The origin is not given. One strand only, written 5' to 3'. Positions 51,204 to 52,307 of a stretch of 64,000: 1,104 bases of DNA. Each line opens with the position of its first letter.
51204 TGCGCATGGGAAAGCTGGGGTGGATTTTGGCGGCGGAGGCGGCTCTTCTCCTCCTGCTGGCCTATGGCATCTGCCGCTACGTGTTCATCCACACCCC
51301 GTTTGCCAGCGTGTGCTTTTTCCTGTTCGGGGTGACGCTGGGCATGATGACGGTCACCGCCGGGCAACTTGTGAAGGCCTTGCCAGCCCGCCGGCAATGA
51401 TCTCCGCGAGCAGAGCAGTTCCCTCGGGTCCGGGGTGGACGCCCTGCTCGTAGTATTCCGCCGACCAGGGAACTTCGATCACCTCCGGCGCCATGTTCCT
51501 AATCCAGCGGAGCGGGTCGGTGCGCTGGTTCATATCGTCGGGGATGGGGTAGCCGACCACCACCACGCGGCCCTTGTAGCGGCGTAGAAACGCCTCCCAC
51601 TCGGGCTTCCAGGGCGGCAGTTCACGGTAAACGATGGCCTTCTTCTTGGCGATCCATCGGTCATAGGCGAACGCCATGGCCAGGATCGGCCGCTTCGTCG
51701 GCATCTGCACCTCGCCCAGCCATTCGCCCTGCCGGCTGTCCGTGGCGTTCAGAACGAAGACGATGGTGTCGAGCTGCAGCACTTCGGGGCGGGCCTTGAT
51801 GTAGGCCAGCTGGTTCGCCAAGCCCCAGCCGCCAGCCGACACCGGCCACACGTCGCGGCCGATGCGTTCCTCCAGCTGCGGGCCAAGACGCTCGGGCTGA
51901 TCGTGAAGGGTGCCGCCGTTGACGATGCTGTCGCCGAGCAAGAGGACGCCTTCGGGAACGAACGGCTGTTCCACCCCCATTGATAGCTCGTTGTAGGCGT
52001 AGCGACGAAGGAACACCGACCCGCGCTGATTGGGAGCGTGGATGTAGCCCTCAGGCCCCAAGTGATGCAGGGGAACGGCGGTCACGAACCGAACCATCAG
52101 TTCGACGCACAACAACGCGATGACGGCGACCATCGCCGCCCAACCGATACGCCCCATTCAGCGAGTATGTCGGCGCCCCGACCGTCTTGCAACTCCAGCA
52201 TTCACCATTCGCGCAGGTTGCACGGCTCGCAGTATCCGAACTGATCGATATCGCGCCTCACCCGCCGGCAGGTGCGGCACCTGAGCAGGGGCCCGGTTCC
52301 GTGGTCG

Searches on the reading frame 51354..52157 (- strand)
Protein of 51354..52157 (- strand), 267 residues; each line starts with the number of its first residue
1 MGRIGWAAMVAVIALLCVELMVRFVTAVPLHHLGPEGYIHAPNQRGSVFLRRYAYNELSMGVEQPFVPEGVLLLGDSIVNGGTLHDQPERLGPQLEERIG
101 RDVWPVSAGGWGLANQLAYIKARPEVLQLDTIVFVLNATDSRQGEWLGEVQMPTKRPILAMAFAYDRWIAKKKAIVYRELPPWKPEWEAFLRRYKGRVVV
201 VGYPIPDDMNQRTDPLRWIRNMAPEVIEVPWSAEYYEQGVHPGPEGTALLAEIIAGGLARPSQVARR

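Call 45: search_protein_families(library=pfam, proteins=[window:51354-52157:-], max_evalue=0.001)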
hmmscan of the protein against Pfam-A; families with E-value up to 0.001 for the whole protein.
window:51354-52157:- (267 aa): 1 family
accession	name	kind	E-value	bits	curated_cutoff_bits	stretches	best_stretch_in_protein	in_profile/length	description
PF13472.12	Lipase_GDSL_2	-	0.00014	22.9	32.9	0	73-211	1-117/178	GDSL-like Lipase/Acylhydrolase family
